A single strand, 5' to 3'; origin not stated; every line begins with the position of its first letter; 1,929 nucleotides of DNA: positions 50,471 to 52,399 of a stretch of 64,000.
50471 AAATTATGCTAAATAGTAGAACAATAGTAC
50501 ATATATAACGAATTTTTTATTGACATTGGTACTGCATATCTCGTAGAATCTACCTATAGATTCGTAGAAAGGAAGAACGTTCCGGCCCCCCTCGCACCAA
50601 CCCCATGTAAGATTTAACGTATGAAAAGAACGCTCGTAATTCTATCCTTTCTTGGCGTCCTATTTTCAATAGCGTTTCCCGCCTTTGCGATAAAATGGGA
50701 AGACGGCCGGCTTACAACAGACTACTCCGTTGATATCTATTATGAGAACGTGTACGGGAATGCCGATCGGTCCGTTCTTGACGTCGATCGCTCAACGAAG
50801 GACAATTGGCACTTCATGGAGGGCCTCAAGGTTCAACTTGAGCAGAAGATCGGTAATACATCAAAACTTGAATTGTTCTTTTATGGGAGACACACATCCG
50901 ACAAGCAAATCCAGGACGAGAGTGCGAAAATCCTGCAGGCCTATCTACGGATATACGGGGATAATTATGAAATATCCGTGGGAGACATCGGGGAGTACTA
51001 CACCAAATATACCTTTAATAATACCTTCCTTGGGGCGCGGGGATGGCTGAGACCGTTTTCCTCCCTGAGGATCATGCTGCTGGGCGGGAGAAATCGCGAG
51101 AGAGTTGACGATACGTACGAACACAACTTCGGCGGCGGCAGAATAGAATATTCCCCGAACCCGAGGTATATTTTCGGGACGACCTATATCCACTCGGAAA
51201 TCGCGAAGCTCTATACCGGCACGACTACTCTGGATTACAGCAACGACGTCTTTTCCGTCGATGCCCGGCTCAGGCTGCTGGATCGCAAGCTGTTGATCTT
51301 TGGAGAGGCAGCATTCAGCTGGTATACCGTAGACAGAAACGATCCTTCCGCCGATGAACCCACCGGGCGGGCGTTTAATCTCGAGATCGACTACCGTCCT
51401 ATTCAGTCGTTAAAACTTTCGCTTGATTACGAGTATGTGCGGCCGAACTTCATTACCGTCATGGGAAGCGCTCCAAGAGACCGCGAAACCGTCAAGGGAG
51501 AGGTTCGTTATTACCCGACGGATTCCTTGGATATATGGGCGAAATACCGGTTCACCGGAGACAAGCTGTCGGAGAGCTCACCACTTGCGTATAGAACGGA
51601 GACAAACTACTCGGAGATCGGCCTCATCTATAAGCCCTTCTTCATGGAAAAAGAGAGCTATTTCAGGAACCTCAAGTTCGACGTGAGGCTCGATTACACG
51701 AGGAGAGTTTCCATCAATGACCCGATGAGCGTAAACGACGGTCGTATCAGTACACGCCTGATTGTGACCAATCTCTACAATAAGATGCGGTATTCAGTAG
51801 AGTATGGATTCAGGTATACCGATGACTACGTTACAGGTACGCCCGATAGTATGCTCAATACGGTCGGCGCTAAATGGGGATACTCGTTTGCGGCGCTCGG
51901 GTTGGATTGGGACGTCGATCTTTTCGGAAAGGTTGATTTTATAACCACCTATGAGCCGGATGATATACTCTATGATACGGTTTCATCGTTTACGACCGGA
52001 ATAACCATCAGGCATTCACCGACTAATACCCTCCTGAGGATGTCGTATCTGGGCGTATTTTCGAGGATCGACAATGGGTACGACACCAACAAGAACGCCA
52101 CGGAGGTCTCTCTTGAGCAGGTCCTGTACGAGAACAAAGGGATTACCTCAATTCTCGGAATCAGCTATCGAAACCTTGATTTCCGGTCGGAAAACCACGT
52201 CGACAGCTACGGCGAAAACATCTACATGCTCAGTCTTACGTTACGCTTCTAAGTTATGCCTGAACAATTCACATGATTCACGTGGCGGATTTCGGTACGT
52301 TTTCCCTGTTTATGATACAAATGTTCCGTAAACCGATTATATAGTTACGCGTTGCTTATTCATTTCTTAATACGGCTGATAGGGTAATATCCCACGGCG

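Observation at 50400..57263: Envelope gene cluster: OMP, two tandem 580-aa secreted FecR-domain paralogs, a CARDB protein and Skp, behind an AT-rich promoter island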

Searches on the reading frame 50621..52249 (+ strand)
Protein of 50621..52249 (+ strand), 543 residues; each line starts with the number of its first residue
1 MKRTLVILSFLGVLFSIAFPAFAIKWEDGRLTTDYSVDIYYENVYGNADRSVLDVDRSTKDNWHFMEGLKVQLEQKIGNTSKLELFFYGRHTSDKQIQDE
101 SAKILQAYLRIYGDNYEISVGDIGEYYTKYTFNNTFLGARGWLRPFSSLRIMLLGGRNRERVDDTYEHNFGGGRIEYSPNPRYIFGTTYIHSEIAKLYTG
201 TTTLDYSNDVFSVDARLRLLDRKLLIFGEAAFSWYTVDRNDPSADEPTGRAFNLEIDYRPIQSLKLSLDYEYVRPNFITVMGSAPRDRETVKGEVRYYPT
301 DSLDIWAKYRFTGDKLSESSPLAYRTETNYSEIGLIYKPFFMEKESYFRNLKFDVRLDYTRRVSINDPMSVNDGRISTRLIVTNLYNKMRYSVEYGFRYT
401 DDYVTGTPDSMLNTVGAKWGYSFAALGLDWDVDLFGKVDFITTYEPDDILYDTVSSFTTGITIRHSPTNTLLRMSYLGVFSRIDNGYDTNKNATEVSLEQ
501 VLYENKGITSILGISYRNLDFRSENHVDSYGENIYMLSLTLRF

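Call 10: search_protein_families(library=pfam, max_evalue=0.1, proteins=[window:50621-52249:+])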
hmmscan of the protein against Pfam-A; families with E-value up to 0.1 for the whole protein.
window:50621-52249:+ (543 aa): 0 families

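Call 11: search_protein_families(library=ncbifam, max_evalue=0.1, proteins=[window:50621-52249:+])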
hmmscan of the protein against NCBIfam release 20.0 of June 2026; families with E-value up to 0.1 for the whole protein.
window:50621-52249:+ (543 aa): 1 family
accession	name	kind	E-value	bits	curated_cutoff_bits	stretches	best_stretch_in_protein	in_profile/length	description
NF041027.1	GSU2204_Se_pt_1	equivalog_domain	0.0034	16.2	350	0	204-272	376-446/580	GSU2204 family CXXCH-containing (seleno)protein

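Call 23: find_homologous_proteins(query=window:50621-52249:+, max_evalue=0.001)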
Query window:50621-52249:+ (543 aa): 21 proteins with E <= 0.001 among 6745 candidates.
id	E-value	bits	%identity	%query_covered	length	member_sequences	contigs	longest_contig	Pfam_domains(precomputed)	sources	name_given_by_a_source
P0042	0.0e+0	1184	95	100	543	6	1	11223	-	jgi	jgi:hypothetical protein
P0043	0.0e+0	1057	84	100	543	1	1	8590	-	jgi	jgi:hypothetical protein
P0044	0.0e+0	1055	84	100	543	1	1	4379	-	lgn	-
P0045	0.0e+0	1018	81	100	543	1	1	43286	-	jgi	jgi:hypothetical protein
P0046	1.4e-296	1003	80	100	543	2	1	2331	-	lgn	-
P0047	5.3e-289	978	78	100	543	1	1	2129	-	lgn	-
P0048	2.9e-284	962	76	100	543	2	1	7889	-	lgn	-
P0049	9.0e-281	951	76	100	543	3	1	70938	-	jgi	jgi:hypothetical protein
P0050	8.0e-277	938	74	100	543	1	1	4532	-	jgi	jgi:hypothetical protein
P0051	1.2e-275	934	75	100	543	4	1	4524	-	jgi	jgi:hypothetical protein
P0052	1.0e-274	931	74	100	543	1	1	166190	-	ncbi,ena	-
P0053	8.4e-271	918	73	100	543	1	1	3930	-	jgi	jgi:hypothetical protein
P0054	3.4e-240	817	72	87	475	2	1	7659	-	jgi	-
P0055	1.1e-231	789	80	78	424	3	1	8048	-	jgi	-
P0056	6.5e-192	658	56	100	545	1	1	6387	PF19494.6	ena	-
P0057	1.7e-179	617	52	100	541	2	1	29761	-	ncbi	-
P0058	2.9e-155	537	46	100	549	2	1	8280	PF13505.13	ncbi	-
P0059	1.4e-152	528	47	100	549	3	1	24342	PF13505.13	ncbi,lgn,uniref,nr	ncbi:MAG: hypothetical protein JW984_10420 [Deltaproteobacteria bacterium]|uniref:Uncharacterized pr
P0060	1.8e-151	524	47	100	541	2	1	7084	-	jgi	-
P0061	4.6e-151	523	48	99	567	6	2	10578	-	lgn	-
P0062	1.2e-87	313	34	100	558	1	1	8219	-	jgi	jgi:hypothetical protein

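Call 24: find_encoding_contigs(protein=P0059, flank=10000, max_places=2)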
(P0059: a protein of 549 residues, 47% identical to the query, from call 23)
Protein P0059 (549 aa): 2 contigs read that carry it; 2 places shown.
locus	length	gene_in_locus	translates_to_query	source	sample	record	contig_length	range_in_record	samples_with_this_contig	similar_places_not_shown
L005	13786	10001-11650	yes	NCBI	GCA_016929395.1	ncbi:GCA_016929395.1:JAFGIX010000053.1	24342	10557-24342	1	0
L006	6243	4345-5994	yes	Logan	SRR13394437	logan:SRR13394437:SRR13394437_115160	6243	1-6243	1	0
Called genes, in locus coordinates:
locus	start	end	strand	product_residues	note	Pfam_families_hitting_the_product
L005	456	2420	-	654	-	PF16177:ACAS_N, PF00501:AMP-binding, PF13193:AMP-binding_C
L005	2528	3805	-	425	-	PF07690:MFS_1, PF13347:MFS_2 (weak), PF07690:MFS_1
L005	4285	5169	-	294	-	PF07719:TPR_2 (faint), PF13181:TPR_8 (faint), PF13414:TPR_11 (faint), PF13512:TPR_18 (faint), PF13525:YfiO, PF13432:TPR_16, PF14559:TPR_19 (weak), PF13174:TPR_6 (weak), +3 more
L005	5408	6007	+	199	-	PF04542:Sigma70_r2, PF08281:Sigma70_r4_2, PF04545:Sigma70_r4, PF22233:PhyR_sigma-like (weak)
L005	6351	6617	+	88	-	PF13490:zf-HC2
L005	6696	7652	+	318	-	PF00890:FAD_binding_2 (weak), PF01134:GIDA (faint), PF01266:DAO (weak), PF01946:Thi4 (weak), PF07992:Pyr_redox_2, PF12831:FAD_oxidored (weak), PF13738:Pyr_redox_3, PF00070:Pyr_redox, +3 more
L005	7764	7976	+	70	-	PF09723:Zn_ribbon_8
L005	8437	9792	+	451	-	PF03721:UDPG_MGDP_dh_N, PF00984:UDPG_MGDP_dh, PF03720:UDPG_MGDP_dh_C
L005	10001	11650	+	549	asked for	PF13505:OMP_b-brl (faint)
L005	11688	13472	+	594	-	PF04773:FecR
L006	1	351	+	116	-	?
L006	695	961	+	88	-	PF13490:zf-HC2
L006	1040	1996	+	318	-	PF00890:FAD_binding_2 (weak), PF01134:GIDA (faint), PF01266:DAO (weak), PF01946:Thi4 (weak), PF07992:Pyr_redox_2, PF12831:FAD_oxidored (weak), PF13738:Pyr_redox_3, PF00070:Pyr_redox, +3 more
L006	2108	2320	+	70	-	PF09723:Zn_ribbon_8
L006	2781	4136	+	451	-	PF03721:UDPG_MGDP_dh_N, PF00984:UDPG_MGDP_dh, PF03720:UDPG_MGDP_dh_C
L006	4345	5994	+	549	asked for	PF13505:OMP_b-brl (faint)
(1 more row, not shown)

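Call 25: find_encoding_contigs(protein=P0057, flank=10000, max_places=2)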
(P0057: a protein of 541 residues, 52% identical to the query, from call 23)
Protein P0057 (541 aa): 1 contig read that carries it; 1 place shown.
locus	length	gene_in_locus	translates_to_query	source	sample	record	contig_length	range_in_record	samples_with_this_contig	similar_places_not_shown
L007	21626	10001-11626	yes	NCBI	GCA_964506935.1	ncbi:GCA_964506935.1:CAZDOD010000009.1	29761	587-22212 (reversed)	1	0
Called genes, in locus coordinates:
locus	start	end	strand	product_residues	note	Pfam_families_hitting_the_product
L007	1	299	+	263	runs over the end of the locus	PF02540:NAD_synthase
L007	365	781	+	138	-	PF01894:YjbQ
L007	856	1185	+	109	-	PF07009:NusG_II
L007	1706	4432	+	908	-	PF08448:PAS_4, PF00989:PAS, PF08447:PAS_3, PF08448:PAS_4, PF13426:PAS_9, PF00989:PAS, PF08448:PAS_4, PF13426:PAS_9, +5 more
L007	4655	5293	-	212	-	PF01553:Acyltransferase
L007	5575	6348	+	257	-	-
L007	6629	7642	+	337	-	-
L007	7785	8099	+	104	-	-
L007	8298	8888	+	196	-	PF02830:V4R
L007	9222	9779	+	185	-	PF13302:Acetyltransf_3, PF00583:Acetyltransf_1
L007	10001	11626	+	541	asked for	-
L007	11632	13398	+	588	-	PF04773:FecR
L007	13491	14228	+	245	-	PF07705:CARDB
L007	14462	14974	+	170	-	PF03938:OmpH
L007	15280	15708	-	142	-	PF07963:N_methyl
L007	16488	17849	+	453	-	PF00291:PALP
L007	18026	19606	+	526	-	PF11849:DUF3369 (faint), PF01590:GAF, PF13185:GAF_2, PF13492:GAF_3, PF13487:HD_5, PF01966:HD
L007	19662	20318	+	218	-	PF00027:cNMP_binding, PF13545:HTH_Crp_2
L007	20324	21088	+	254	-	PF23023:Anti-Pycsar_Apyc1, PF00753:Lactamase_B, PF12706:Lactamase_B_2, PF02112:PDEase_II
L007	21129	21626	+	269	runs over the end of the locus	PF17848:Zn_ribbon_ACC, PF01039:Carboxyl_trans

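Call 26: find_encoding_contigs(protein=P0062, flank=10000, max_places=2)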
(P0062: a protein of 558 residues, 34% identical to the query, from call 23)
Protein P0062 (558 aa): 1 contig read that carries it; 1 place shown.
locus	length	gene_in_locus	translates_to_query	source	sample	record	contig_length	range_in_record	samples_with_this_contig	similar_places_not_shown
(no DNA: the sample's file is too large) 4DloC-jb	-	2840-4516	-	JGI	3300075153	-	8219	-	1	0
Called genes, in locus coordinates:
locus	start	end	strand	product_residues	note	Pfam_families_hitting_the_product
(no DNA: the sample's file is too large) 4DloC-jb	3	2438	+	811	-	?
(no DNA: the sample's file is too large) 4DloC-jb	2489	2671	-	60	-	-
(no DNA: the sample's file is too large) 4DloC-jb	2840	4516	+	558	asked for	-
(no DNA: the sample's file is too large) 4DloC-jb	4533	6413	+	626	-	-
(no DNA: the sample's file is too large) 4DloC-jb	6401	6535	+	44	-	-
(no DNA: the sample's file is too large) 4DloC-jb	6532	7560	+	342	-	PF00656:Peptidase_C14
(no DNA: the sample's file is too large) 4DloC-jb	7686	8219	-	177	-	?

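Call 36: search_solved_structures(query=A2, max_evalue=1)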
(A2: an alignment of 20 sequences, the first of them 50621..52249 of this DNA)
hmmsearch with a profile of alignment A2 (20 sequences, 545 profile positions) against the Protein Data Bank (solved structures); distinct sequences matched with E-value up to 1: 0.

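Call 48: predict_structure(alignment_id=A2)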
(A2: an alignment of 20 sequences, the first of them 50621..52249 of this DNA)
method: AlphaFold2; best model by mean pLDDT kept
length: 543 residues; sequences in the alignment: 20
mean_pLDDT: 86.5   pTM: 0.71
mean pLDDT of the five models: 86.5, 86.2, 85.7, 85.4, 84.9
residues with pLDDT >= 90: 307; 70-90: 173; 50-70: 51; < 50: 12
segments of 3 or more residues with pLDDT < 50: 18-25
pLDDT, mean of each block of 10 residues (from residue 1): 63 59 52 92 90 88 94 86 92 81 89 92 78 79 91 84 70 92 92 81 79 94 93 75 63 95 95 82 76 96 96 69 74 96 87 97 77 92 94 97 86 97 94 97 91 97 92 97 91 96 84 95 91 94 85
secondary structure, 60 per line:
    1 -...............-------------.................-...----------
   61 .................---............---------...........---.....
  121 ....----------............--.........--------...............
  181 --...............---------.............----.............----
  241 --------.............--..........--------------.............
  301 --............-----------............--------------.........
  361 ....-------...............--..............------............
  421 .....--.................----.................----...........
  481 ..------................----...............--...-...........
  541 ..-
elements in order: H2-16 E30-46 E61-77 E81-92 E102-112 E116-124 E135-146 E149-157 E166-180 E183-197 E207-219 E224-236 E249-261 E264-273 E288-300 E303-314 E326-337 E352-364 E372-386 E389-402 E409-425 E428-444 E449-465 E470-482 E489-504 E509-523 E530-542

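Call 53: list_cluster_members(proteins=[P0040, window:50621-52249:+, window:56698-57207:+])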
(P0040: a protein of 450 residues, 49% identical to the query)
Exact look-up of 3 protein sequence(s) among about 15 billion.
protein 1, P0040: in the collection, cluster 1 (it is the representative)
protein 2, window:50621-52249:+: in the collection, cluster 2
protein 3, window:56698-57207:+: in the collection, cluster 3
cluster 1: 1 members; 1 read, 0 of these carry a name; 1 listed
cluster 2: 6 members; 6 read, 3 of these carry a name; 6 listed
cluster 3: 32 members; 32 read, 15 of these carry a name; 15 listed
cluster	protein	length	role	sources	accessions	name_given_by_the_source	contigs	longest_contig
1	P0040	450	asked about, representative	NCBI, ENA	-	-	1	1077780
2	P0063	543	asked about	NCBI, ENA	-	-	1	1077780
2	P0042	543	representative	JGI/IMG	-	hypothetical protein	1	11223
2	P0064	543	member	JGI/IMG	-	hypothetical protein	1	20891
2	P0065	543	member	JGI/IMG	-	hypothetical protein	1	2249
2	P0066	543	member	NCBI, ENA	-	-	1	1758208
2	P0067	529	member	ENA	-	-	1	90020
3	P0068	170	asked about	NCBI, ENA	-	-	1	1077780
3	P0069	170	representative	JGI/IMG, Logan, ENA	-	-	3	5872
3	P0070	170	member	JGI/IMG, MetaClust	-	outer membrane protein | \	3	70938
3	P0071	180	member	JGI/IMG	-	outer membrane protein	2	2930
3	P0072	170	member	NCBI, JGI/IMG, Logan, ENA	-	outer membrane protein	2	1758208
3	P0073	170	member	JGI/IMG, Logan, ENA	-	outer membrane protein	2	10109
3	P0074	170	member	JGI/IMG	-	outer membrane protein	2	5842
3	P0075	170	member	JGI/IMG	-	outer membrane protein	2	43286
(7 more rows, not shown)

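Call 69: search_protein_families(library=pfam, alignment_id=A2, max_evalue=1)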
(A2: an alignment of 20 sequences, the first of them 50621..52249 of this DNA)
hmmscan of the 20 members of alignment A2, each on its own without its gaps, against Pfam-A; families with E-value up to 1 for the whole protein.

A. member 1, window:50621-52249:+ (543 aa): 0 families

B. families by the number of members that match (of 20 scanned): 9 families
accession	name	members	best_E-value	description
PF19494.5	DUF6029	9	1.7e-05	Family of unknown function (DUF6029)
PF13505.12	OMP_b-brl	4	4.8e-08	Outer membrane protein beta-barrel domain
PF14429.12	DOCK-C2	2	0.035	C2 domain in Dock180 and Zizimin proteins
PF10677.15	DUF2490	2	0.1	Protein of unknown function (DUF2490)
PF17390.7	Bac_rhamnosid_C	1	0.058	Bacterial alpha-L-rhamnosidase C-terminal domain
PF11113.13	Phage_head_chap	1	0.075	Head assembly gene product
PF18755.6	RAMA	1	0.13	Restriction Enzyme Adenine Methylase Associated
PF04892.17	VanZ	1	0.18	VanZ like family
PF07549.19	Sec_GG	1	0.24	SecD/SecF GG Motif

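Call 86: search_protein_families(library=pfam, max_evalue=1, proteins=[P0056, P0057, P0058, P0059, P0060, P0061, P0062, P0052, P0049])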
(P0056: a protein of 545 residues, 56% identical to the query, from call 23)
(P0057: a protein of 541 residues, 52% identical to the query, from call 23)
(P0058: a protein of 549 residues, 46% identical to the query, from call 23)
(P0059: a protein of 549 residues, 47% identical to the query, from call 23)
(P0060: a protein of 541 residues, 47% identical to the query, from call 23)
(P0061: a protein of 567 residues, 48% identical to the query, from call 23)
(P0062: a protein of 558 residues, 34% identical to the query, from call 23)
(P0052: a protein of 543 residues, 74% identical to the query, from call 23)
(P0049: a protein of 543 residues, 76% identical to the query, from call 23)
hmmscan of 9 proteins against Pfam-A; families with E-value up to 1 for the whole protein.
P0056 (545 aa): 1 family
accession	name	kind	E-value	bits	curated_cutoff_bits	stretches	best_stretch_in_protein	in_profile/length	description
PF19494.5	DUF6029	-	2.2e-05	23.8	27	1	131-259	132-263/538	Family of unknown function (DUF6029)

P0057 (541 aa): 2 families
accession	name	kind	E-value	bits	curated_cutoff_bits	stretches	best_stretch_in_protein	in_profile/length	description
PF19494.5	DUF6029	-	1.7e-05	24.1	27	1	130-256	131-263/538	Family of unknown function (DUF6029)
PF04892.17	VanZ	-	0.18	12.9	30.1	1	399-422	101-124/126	VanZ like family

P0058 (549 aa): 2 families
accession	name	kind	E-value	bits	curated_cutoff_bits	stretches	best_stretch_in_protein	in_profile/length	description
PF13505.12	OMP_b-brl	-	3.2e-06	27.9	28.7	2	396-503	60-170/175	Outer membrane protein beta-barrel domain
PF18755.6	RAMA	-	0.13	12.6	35.2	0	30-76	48-96/107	Restriction Enzyme Adenine Methylase Associated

P0059 (549 aa): 2 families
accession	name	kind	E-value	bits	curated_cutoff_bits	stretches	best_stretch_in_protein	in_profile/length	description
PF13505.12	OMP_b-brl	-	4.8e-08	33.8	28.7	2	391-489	55-155/175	Outer membrane protein beta-barrel domain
PF14429.12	DOCK-C2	-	0.068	13.5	33.6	1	61-118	66-122/187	C2 domain in Dock180 and Zizimin proteins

P0060 (541 aa): 1 family
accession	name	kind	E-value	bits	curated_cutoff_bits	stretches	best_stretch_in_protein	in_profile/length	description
PF11113.13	Phage_head_chap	-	0.075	13.6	25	1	20-39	17-36/56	Head assembly gene product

P0061 (567 aa): 0 families

P0062 (558 aa): 1 family
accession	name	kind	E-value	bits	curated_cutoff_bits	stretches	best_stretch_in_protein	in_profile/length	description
PF17390.7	Bac_rhamnosid_C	-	0.058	13.6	22.1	0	275-303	10-38/78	Bacterial alpha-L-rhamnosidase C-terminal domain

P0052 (543 aa): 0 families

P0049 (543 aa): 2 families
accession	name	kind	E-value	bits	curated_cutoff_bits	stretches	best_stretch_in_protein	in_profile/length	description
PF19494.5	DUF6029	-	0.009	15.1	27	1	131-234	132-239/538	Family of unknown function (DUF6029)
PF10677.15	DUF2490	-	0.1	12.7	29.8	1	232-340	19-99/186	Protein of unknown function (DUF2490)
